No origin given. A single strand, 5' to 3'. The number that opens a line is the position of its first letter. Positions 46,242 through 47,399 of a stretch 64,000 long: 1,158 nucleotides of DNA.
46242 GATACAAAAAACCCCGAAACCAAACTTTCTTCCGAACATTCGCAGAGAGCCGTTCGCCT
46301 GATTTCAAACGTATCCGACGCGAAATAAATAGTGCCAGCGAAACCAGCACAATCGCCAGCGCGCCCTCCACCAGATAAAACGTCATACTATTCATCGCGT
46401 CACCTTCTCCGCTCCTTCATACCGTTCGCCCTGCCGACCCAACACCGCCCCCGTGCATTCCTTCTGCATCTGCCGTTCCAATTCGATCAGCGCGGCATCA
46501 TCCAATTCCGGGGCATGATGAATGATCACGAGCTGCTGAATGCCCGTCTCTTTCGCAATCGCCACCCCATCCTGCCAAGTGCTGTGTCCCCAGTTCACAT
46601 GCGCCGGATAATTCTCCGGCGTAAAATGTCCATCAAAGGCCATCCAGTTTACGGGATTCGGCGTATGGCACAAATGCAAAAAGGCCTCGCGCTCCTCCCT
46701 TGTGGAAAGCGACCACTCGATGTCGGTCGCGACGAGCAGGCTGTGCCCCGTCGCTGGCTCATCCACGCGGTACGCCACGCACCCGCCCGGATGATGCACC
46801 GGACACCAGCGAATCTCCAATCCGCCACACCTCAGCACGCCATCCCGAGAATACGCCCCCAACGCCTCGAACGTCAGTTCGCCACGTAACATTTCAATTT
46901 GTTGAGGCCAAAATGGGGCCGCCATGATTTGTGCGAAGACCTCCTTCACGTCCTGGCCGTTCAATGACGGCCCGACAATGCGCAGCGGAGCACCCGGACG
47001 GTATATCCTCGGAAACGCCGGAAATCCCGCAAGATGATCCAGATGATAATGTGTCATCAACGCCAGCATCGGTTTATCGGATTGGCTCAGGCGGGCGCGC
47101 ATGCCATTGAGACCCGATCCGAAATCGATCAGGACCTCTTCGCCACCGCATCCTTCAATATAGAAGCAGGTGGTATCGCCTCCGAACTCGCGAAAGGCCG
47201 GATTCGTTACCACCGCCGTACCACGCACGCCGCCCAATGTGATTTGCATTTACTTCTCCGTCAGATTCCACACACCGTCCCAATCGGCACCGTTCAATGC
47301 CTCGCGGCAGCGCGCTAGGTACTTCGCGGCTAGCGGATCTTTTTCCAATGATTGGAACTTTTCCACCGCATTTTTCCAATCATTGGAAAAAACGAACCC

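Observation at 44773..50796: Self-contained putative cAMP module: SH3 protein, M48 protease, CHASE2 cyclase, MBL hydrolase, cNMP-MscS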

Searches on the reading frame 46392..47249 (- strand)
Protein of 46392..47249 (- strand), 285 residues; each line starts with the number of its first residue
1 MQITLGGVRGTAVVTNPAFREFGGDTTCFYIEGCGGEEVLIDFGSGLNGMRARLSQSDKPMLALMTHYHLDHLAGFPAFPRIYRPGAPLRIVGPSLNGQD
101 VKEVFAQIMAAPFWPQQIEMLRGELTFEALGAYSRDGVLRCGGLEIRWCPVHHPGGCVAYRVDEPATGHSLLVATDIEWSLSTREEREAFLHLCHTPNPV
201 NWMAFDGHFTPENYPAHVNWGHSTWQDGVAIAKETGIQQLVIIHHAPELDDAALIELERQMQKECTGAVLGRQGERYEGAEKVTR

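Call 3: search_protein_families(library=pfam, proteins=[window:46392-47249:-], max_evalue=0.01)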
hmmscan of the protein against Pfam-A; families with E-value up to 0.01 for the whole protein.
window:46392-47249:- (285 aa): 2 families
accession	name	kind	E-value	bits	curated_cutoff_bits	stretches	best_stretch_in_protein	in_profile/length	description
PF12706.13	Lactamase_B_2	-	6.2e-10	39.4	27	1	39-245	3-200/200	Beta-lactamase superfamily domain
PF00753.33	Lactamase_B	-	9.6e-08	32.6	22.7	1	24-85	4-69/196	Metallo-beta-lactamase superfamily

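Call 4: search_protein_families(library=ncbifam, proteins=[window:46392-47249:-], max_evalue=0.01)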
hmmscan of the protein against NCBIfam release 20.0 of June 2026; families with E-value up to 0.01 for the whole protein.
window:46392-47249:- (285 aa): 7 families
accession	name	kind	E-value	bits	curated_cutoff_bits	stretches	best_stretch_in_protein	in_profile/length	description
NF000801.0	PRK00055.1-3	equivalog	8.5e-13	48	252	2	35-168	28-158/307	ribonuclease Z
TIGR02651.1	RNase_Z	equivalog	1.9e-12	46.9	292.95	2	36-172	27-157/302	ribonuclease Z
NF041851.1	cyc_nuc_deg_phdiest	equivalog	7.1e-08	32.1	400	1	28-259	21-235/253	cyclic nucleotide-degrading phosphodiesterase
NF002558.0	PRK02126.1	subfamily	9.7e-08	31.4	315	0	36-95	27-84/345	ribonuclease Z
NF041257.1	GntH_guanitoxin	equivalog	6.6e-06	25.2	333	1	9-99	14-111/374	guanitoxin biosynthesis MBL fold metallo-hydrolase GntH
TIGR03307.1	PhnP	equivalog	0.0012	18.3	272.25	1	33-95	43-100/249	phosphonate metabolism protein PhnP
NF000800.0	PRK00055.1-1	equivalog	0.002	17.1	398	0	220-260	246-286/305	ribonuclease Z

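Call 11: search_solved_structures(query=window:46392-47249:-, max_evalue=1, show_alignments=2)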
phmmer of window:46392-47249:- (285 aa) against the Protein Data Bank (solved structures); distinct sequences matched with E-value up to 1: 16.
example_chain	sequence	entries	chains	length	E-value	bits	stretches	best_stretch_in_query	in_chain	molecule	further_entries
1zkp_A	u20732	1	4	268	0.0012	21.2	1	19-78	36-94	hypothetical protein BA1088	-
2cbn_A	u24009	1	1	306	0.0015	20.8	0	220-260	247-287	RIBONUCLEASE Z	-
3g1p_A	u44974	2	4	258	0.029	16.6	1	44-95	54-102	Protein phnP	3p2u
6kns_A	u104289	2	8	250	0.032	16.5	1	24-164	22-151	Putative metal-dependent hydrolase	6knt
3ie1_A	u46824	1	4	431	0.032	16.5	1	32-147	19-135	Ribonuclease TTHA0252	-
3idz_A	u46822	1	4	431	0.033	16.5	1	32-147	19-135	Ribonuclease TTHA0252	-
2dkf_A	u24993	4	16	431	0.033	16.5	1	32-147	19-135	metallo-beta-lactamase superfamily protein | Ribonuclease TTHA0252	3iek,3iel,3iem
3ie0_A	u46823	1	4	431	0.033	16.4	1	32-147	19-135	Ribonuclease TTHA0252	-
3ie2_A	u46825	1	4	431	0.033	16.4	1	32-147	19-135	Ribonuclease TTHA0252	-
1y44_A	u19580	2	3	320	0.085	15.1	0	203-260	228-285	Ribonuclease Z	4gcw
8gyg_A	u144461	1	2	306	0.11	14.8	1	35-106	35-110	Arysulfatase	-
3adr_A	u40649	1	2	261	0.14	14.4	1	34-85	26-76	Putative uncharacterized protein ST1585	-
7l0b_A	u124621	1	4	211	0.2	13.9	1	25-76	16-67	Hydroxyacylglutathione hydrolase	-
3fid_A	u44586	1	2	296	0.49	12.6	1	82-150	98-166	Putative outer membrane protein (LpxR)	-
1qz4_A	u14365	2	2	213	0.55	12.4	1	40-116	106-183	Hypothetical protein ycfC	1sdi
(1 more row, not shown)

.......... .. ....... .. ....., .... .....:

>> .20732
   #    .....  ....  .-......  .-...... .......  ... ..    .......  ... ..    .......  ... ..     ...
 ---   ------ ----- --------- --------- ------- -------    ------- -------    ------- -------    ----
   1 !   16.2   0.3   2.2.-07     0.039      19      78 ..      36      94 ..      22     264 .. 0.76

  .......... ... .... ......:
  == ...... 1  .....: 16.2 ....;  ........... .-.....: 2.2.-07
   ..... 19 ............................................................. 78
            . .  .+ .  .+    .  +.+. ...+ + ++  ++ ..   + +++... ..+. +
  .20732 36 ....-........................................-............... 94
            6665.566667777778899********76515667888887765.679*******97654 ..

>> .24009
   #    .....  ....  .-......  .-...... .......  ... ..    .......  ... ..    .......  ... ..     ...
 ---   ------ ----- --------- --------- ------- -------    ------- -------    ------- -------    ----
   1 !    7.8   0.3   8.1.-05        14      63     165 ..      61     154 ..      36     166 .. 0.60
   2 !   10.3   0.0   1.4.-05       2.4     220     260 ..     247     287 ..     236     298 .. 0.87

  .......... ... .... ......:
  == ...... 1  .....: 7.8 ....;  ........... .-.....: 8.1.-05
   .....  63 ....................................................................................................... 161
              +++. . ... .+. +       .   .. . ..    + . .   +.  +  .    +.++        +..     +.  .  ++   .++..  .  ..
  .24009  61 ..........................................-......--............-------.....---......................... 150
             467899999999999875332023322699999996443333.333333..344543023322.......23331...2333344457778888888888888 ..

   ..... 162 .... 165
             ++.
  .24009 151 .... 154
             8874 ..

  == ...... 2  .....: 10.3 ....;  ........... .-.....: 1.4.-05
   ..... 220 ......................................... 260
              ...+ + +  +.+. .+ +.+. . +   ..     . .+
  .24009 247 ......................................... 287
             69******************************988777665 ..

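Call 13: find_homologous_proteins(query=window:46392-47249:-, max_evalue=0.00001)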
Query window:46392-47249:- (285 aa): 383 proteins with E <= 0.00001 among 1899 candidates; the best 120 are listed.
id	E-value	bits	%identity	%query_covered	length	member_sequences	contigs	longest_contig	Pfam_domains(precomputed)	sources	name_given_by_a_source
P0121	1.4e-175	601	89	100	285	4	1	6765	PF12706.14,PF00753.34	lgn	-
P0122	2.8e-171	586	86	100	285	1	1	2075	PF12706.14,PF00753.34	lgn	-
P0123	1.7e-138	479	69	99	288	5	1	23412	PF12706.14,PF00753.34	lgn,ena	-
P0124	2.2e-137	475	70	99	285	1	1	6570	PF12706.14,PF00753.34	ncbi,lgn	-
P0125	1.2e-135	469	70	99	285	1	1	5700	PF12706.14,PF00753.34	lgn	-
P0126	7.9e-129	447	67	99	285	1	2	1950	PF12706.14,PF00753.34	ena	-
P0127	6.2e-102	359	54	100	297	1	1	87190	PF12706.14,PF00753.34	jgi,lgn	jgi:ribonuclease BN (tRNA processing enzyme)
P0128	5.3e-96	339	51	100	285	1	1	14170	PF12706.14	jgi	-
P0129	6.6e-95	336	56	96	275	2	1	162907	PF12706.14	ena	-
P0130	1.2e-88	315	50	97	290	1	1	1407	PF12706.14,PF00753.34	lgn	-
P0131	1.0e-87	312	48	96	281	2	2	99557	PF12706.14,PF23023.2,PF00753.34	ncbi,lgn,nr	ncbi:MAG: MBL fold metallo-hydrolase [Spartobacteria bacterium]|nr:MBL fold metallo-hydrolase [Spart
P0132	3.9e-87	310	48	98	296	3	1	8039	PF12706.14,PF00753.34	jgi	jgi:ribonuclease BN (tRNA processing enzyme)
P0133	2.1e-85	304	50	98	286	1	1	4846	PF12706.14,PF00753.34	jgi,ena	-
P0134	5.7e-85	303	48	98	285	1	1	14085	PF12706.14,PF00753.34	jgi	-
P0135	1.8e-84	301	48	98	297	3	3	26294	PF12706.14,PF00753.34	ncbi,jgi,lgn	jgi:ribonuclease BN (tRNA processing enzyme)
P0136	2.0e-84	301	48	96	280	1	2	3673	PF12706.14,PF00753.34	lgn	-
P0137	2.0e-84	301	49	98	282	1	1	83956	PF12706.14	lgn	-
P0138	4.2e-84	300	48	98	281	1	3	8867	PF12706.14,PF00753.34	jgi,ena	-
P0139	4.5e-84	300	47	98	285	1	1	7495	PF12706.14,PF00753.34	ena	-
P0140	7.2e-84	299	49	98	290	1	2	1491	PF12706.14,PF00753.34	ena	-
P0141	3.5e-83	297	48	96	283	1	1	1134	PF12706.14,PF00753.34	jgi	-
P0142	4.4e-83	297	46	99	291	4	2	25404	PF12706.14,PF00753.34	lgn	-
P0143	6.5e-83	296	47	96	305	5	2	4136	PF12706.14,PF00753.34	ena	-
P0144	6.8e-83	296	47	96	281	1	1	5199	PF12706.14,PF00753.34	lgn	-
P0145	1.4e-82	295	46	98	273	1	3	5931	PF12706.14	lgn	-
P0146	1.9e-82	295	47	96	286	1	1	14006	PF12706.14,PF00753.34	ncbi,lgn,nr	ncbi:MAG: MBL fold metallo-hydrolase [Spartobacteria bacterium]|nr:MBL fold metallo-hydrolase [Spart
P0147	2.8e-81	291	46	97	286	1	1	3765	PF12706.14,PF00753.34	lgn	-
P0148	4.8e-81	290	47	99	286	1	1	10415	PF12706.14,PF00753.34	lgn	-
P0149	5.6e-81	290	50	96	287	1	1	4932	PF12706.14,PF00753.34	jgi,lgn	jgi:ribonuclease BN (tRNA processing enzyme)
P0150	6.3e-81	290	47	98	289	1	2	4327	PF12706.14,PF00753.34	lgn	-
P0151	2.0e-80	288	47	96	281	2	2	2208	PF12706.14,PF00753.34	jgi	jgi:ribonuclease BN (tRNA processing enzyme)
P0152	3.4e-80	287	45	96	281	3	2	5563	PF12706.14,PF00753.34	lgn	-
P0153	1.3e-79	286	45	95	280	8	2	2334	PF12706.14,PF00753.34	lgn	-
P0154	1.7e-79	285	47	96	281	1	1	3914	PF12706.14,PF00753.34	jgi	jgi:phosphoribosyl 1,2-cyclic phosphodiesterase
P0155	1.7e-79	285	46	96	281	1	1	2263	PF12706.14,PF00753.34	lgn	-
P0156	2.8e-79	284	44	96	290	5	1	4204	PF12706.14,PF23023.2,PF00753.34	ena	-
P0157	2.8e-79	284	48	96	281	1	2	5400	PF12706.14,PF00753.34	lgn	-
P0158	5.1e-79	284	46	98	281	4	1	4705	PF12706.14,PF00753.34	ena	-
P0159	7.4e-79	283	46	96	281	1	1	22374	PF12706.14,PF00753.34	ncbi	ncbi:MAG: MBL fold metallo-hydrolase [Verrucomicrobiota bacterium]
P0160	1.5e-78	282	46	96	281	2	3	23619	PF12706.14,PF00753.34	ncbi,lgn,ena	-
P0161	2.6e-78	281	45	96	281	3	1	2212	PF12706.14,PF00753.34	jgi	-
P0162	3.0e-78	281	44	98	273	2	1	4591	PF12706.14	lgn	-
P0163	3.5e-78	281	46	96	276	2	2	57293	PF12706.14,PF00753.34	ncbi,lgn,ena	-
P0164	3.8e-78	281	46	98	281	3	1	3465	PF12706.14,PF00753.34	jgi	jgi:phosphoribosyl 1,2-cyclic phosphodiesterase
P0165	4.1e-78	281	45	98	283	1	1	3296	PF12706.14,PF00753.34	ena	-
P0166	4.3e-78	280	45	96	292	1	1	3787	PF12706.14,PF00753.34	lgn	-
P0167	4.7e-78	280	48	89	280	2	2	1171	PF12706.14,PF23023.2,PF00753.34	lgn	-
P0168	8.6e-78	279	44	98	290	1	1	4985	PF12706.14,PF00753.34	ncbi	-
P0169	1.7e-77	279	43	99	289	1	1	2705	PF12706.14,PF00753.34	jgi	jgi:ribonuclease BN (tRNA processing enzyme)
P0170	1.8e-77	278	43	98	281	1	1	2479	PF12706.14,PF00753.34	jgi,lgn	jgi:phosphoribosyl 1,2-cyclic phosphodiesterase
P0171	1.9e-77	278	44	98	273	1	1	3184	PF12706.14,PF00753.34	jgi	jgi:phosphoribosyl 1,2-cyclic phosphodiesterase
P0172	1.9e-77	278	47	98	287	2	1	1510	PF12706.14,PF00753.34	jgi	jgi:phosphoribosyl 1,2-cyclic phosphodiesterase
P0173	2.1e-77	278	45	96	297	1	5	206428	PF12706.14,PF00753.34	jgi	jgi:phosphoribosyl 1,2-cyclic phosphodiesterase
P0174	2.2e-77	278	45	96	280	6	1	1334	PF12706.14,PF00753.34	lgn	-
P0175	2.3e-77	278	44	96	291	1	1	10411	PF12706.14,PF00753.34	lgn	-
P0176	2.4e-77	278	43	98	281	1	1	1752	PF12706.14,PF23023.2,PF00753.34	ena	-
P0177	3.0e-77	278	45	96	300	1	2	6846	PF12706.14,PF00753.34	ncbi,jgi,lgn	ncbi:MAG TPA: MBL fold metallo-hydrolase [Kiritimatiellia bacterium]|jgi:phosphoribosyl 1,2-cyclic p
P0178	3.5e-77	277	43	96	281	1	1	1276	PF12706.14,PF00753.34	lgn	-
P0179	3.5e-77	277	46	96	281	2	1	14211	PF12706.14,PF00753.34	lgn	-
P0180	4.1e-77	277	46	98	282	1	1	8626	PF12706.14,PF00753.34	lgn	-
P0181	4.8e-77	277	45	96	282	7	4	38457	PF12706.14,PF00753.34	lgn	-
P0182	6.2e-77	277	46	96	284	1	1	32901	PF12706.14,PF00753.34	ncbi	-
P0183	6.3e-77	277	46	98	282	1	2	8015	PF12706.14,PF00753.34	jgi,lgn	jgi:ribonuclease BN (tRNA processing enzyme)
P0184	7.4e-77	276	44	99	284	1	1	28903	PF12706.14,PF00753.34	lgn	-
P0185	1.1e-76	276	46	96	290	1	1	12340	PF12706.14,PF00753.34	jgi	-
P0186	1.2e-76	276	46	96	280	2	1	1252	PF12706.14,PF00753.34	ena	-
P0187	1.2e-76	276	45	96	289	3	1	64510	PF12706.14,PF23023.2,PF00753.34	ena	-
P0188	1.2e-76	276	45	95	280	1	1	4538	PF12706.14,PF00753.34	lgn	-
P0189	1.3e-76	276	43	96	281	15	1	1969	PF12706.14,PF00753.34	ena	-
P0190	1.8e-76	275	44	96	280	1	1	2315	PF12706.14,PF00753.34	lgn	-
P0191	2.5e-76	275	45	96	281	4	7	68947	PF12706.14,PF00753.34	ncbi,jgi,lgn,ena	-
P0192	3.1e-76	274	44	92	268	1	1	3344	PF12706.14,PF00753.34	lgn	-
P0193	4.9e-76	274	44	96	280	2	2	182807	PF12706.14,PF23023.2,PF00753.34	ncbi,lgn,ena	-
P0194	5.3e-76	274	45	96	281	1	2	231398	PF12706.14,PF00753.34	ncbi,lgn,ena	-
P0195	6.1e-76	273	46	96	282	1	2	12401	PF12706.14,PF23023.2,PF00753.34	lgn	-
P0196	6.9e-76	273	45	95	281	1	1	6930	PF12706.14,PF00753.34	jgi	-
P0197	7.6e-76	273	43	98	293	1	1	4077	PF12706.14,PF00753.34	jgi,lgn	jgi:ribonuclease BN (tRNA processing enzyme)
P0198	7.8e-76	273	46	96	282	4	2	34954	PF12706.14,PF00753.34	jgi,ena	-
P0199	8.3e-76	273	45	96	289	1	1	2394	PF12706.14,PF00753.34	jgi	jgi:phosphoribosyl 1,2-cyclic phosphodiesterase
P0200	8.5e-76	273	43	98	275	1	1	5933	PF12706.14,PF00753.34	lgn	-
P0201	9.4e-76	273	45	92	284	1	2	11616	PF12706.14,PF00753.34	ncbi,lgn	-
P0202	9.4e-76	273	44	97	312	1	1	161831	PF12706.14,PF00753.34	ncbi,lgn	-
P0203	1.0e-75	273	46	98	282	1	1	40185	PF12706.14,PF00753.34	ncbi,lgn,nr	ncbi:MAG: MBL fold metallo-hydrolase [Verrucomicrobia bacterium]|nr:MAG: MBL fold metallo-hydrolase 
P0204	1.2e-75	272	44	96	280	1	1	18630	PF12706.14,PF00753.34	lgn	-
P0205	1.3e-75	272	43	96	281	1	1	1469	PF12706.14,PF00753.34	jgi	jgi:ribonuclease BN (tRNA processing enzyme)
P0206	1.3e-75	272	45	96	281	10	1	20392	PF12706.14,PF23023.2,PF00753.34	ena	-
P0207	1.3e-75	272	44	98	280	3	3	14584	PF12706.14,PF00753.34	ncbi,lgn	-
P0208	1.5e-75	272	44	96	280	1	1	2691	PF12706.14,PF00753.34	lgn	-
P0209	1.7e-75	272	44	96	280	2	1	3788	PF12706.14,PF00753.34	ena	-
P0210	1.9e-75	272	42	96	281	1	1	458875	PF12706.14,PF23023.2,PF00753.34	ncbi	-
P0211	1.9e-75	272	46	96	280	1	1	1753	PF12706.14,PF00753.34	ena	-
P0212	2.0e-75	272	43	98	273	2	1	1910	PF12706.14,PF00753.34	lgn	-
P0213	2.0e-75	272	43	96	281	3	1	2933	PF12706.14,PF00753.34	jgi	-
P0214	2.0e-75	272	46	96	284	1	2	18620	PF12706.14,PF00753.34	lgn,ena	-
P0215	2.1e-75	272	43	96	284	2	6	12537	PF12706.14,PF00753.34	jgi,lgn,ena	jgi:ribonuclease BN (tRNA processing enzyme)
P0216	2.7e-75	271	43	97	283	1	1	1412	PF12706.14,PF00753.34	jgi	jgi:ribonuclease BN (tRNA processing enzyme)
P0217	3.0e-75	271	43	96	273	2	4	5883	PF12706.14,PF00753.34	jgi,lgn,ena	-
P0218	5.0e-75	270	44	96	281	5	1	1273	PF12706.14,PF00753.34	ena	-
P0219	6.4e-75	270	45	96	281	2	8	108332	PF12706.14,PF00753.34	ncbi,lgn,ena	-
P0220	8.1e-75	270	45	96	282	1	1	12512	PF12706.14,PF00753.34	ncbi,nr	ncbi:MAG: MBL fold metallo-hydrolase [Kiritimatiellaeota bacterium]|nr:MBL fold metallo-hydrolase [K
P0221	9.5e-75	269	46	96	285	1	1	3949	PF12706.14,PF23023.2,PF00753.34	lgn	-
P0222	1.1e-74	269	45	96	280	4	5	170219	PF12706.14,PF00753.34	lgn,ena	-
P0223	1.1e-74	269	44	96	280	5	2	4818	PF12706.14,PF00753.34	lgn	-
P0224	1.4e-74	269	46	96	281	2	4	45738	PF12706.14,PF00753.34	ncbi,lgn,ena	-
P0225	1.8e-74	269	44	96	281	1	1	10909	PF12706.14,PF00753.34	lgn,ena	-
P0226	1.9e-74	268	45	97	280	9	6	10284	PF12706.14,PF00753.34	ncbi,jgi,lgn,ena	jgi:ribonuclease BN (tRNA processing enzyme)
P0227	2.3e-74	268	45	96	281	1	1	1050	PF12706.14,PF00753.34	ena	-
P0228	2.4e-74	268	43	98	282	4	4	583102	PF12706.14,PF00753.34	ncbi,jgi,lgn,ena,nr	ncbi:MAG: MBL fold metallo-hydrolase [Kiritimatiellae bacterium]|nr:MBL fold metallo-hydrolase [Kiri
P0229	2.7e-74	268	43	98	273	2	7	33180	PF12706.14,PF00753.34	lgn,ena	-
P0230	3.6e-74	268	47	96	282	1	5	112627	PF12706.14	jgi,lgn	jgi:phosphoribosyl 1,2-cyclic phosphodiesterase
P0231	3.6e-74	268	45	96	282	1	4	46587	PF12706.14,PF00753.34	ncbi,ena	-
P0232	4.1e-74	267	44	96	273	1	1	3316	PF12706.14,PF00753.34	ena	-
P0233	5.3e-74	267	45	94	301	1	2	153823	PF12706.14,PF00753.34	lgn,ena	-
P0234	6.0e-74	267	45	98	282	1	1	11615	PF12706.14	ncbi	-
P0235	6.2e-74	267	44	96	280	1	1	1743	PF12706.14,PF00753.34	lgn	-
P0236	6.9e-74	267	42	96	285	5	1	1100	PF12706.14,PF23023.2,PF00753.34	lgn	-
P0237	7.0e-74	267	44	98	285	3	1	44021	PF12706.14,PF23023.2,PF00753.34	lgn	-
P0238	8.8e-74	266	43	96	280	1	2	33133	PF12706.14,PF00753.34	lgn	-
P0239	8.8e-74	266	43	96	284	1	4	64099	PF12706.14,PF00753.34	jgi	jgi:phosphoribosyl 1,2-cyclic phosphodiesterase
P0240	1.1e-73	266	45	98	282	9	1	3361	PF12706.14,PF00753.34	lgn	-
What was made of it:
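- Source annotations call its relatives 'ribonuclease BN' or 'phosphoribosyl 1,2-cyclic phosphodiesterase' (call 13).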

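Call 20: predict_structure(alignment_id=A2)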
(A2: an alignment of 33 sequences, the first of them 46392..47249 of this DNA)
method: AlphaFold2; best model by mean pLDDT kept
length: 285 residues; sequences in the alignment: 33
mean_pLDDT: 94.1   pTM: 0.92
mean pLDDT of the five models: 94.1, 93.1, 93.1, 92.6, 91.4
residues with pLDDT >= 90: 250; 70-90: 32; 50-70: 3; < 50: 0
segments of 3 or more residues with pLDDT < 50: none
pLDDT, mean of each block of 10 residues (from residue 1): 92 81 94 98 95 90 97 95 96 95 96 93 96 80 97 96 98 97 98 97 96 95 97 97 90 95 96 95 86
secondary structure, 60 per line:
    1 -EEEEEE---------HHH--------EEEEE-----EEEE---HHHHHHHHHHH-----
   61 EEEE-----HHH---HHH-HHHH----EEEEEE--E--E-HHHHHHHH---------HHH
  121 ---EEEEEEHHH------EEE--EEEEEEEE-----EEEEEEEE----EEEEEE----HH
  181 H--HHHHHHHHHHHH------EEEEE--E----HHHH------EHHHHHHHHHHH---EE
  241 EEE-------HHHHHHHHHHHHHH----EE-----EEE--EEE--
elements in order: E2-7 E28-32 E38-41 H45-55 E61-64 H80-83 E88-93 H101-108 E124-129 E139-141 E144-151 E157-164 E169-174 H184-195 E202-206 H214-217 H225-235 E239-243 H251-264 E276-278 E281-283
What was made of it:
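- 46392..47249 (-): Cytoplasmic MBL-fold hydrolase, 285 aa, with THYHLDH (47034-47054) and a full binuclear metal site. Putative cAMP phosphodiesterase of the atypical class-II type. AF2 pLDDT 94 (call 20).
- On RNase Z / ElaC: No long protruding insertion is evident in the secondary structure of the 285-aa model (call 20); no structural superposition was done.
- No long protruding segment that could correspond to RNase Z's tRNA-binding arm is evident in the secondary structure of the 285-aa model (call 20).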

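Call 23: fold_search(model_id=the predicted structure, library=pdb)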
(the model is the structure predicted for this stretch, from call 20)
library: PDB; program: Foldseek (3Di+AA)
matches with E <= 10: 596; with E <= 0.001: 163
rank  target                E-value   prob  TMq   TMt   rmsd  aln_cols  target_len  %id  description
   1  1y44_A                5.3e-14  1.00  0.70  0.74   4.4       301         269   17  Crystal structure of RNase Z (released 2005-01-25)
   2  6kns_D                1.4e-13  1.00  0.69  0.80   3.9       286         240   18  Crystal structure of the metallo-beta-lactamase fold protein YhfI from Bacillus subtilis (space group I4122) (released 2019-09-18)
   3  6kns_A                1.5e-13  1.00  0.66  0.76   4.8       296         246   17  Crystal structure of the metallo-beta-lactamase fold protein YhfI from Bacillus subtilis (space group I4122) (released 2019-09-18)
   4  6knt_B                3.6e-13  1.00  0.65  0.75   4.7       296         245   17  Crystal structure of the metallo-beta-lactamase fold protein YhfI from Bacillus subtilis (space group P4332) (released 2019-09-18)
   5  1zkp_B                4.6e-13  1.00  0.68  0.77   3.7       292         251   17  1.5A Resolution Crystal Structure of a Metallo Beta Lactamase Family Protein, the ELAC Homolgue of Bacillus anthracis, (released 2005-06-21)
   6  1zkp_A                8.4e-13  1.00  0.68  0.76   3.7       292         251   17  1.5A Resolution Crystal Structure of a Metallo Beta Lactamase Family Protein, the ELAC Homolgue of Bacillus anthracis, (released 2005-06-21)
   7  1zkp_C                9.5e-13  1.00  0.67  0.77   3.8       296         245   18  1.5A Resolution Crystal Structure of a Metallo Beta Lactamase Family Protein, the ELAC Homolgue of Bacillus anthracis, (released 2005-06-21)
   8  6kns_C                1.5e-12  1.00  0.66  0.77   4.0       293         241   19  Crystal structure of the metallo-beta-lactamase fold protein YhfI from Bacillus subtilis (space group I4122) (released 2019-09-18)
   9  6kns_B                1.8e-12  1.00  0.68  0.79   3.9       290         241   18  Crystal structure of the metallo-beta-lactamase fold protein YhfI from Bacillus subtilis (space group I4122) (released 2019-09-18)
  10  6knt_C                2.8e-12  1.00  0.69  0.80   3.7       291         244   18  Crystal structure of the metallo-beta-lactamase fold protein YhfI from Bacillus subtilis (space group P4332) (released 2019-09-18)
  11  4gcw_A                6.6e-12  1.00  0.70  0.66   5.2       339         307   15  Crystal structure of RNase Z in complex with precursor tRNA(Thr) (released 2012-10-31)
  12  3zwf_A                8.9e-12  1.00  0.66  0.72   4.8       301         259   15  Crystal structure of Human tRNase Z, short form (ELAC1). (released 2011-08-10)
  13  2fk6_A                1.0e-11  1.00  0.73  0.68   4.5       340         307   14  Crystal Structure of RNAse Z/tRNA(Thr) complex (released 2006-03-21)
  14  2cbn                  1.8e-11  1.00  0.71  0.67   4.3       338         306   16  Crystal structure of ZipD from Escherichia coli (released 2006-02-15)
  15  6e13                  3.1e-11  1.00  0.65  0.61   5.7       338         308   15  Pseudomonas putida PqqB with a non-physiological zinc at the active site binds the substrate mimic, 5-cysteinyl-3,4-dihy (released 2019-05-22)
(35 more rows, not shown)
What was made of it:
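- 46392..47249 (-): Foldseek top hits are RNase Z, YhfI, BA1088, PhnP, PDE1 and Apyc1 (call 23).
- The fold matches YhfI, BA1088, RNase Z, PDE1 and Apyc1 (call 23).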

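Call 28: find_encoding_contigs(protein=P0210, flank=7000, max_places=2)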
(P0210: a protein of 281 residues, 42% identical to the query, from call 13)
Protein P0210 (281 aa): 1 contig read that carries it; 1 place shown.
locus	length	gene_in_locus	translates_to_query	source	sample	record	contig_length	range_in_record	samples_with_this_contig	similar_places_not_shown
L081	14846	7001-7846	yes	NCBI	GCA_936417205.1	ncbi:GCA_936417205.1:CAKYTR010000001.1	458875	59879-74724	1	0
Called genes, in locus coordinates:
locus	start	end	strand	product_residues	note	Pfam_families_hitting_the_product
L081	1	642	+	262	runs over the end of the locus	PF02405:MlaE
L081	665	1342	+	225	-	PF00005:ABC_tran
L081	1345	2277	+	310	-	PF02470:MlaD, PF28544:Helical_needle (faint)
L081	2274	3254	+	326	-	PF07719:TPR_2 (faint), PF13424:TPR_12 (weak), PF13432:TPR_16 (weak), PF17874:TPR_MalT (faint), PF27421:TP_0855_helical (faint), PF14559:TPR_19 (faint)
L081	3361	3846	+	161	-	PF06347:SH3_4, PF08239:SH3_3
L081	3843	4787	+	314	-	PF01435:Peptidase_M48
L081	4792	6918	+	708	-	PF05226:CHASE2, PF00211:Guanylate_cyc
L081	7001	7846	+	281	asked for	PF23023:Anti-Pycsar_Apyc1 (weak), PF00753:Lactamase_B, PF12706:Lactamase_B_2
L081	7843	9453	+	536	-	PF00924:MS_channel_2nd, PF21082:MS_channel_3rd, PF00027:cNMP_binding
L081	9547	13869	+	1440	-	PF03160:Calx-beta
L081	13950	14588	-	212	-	PF00719:Pyrophosphatase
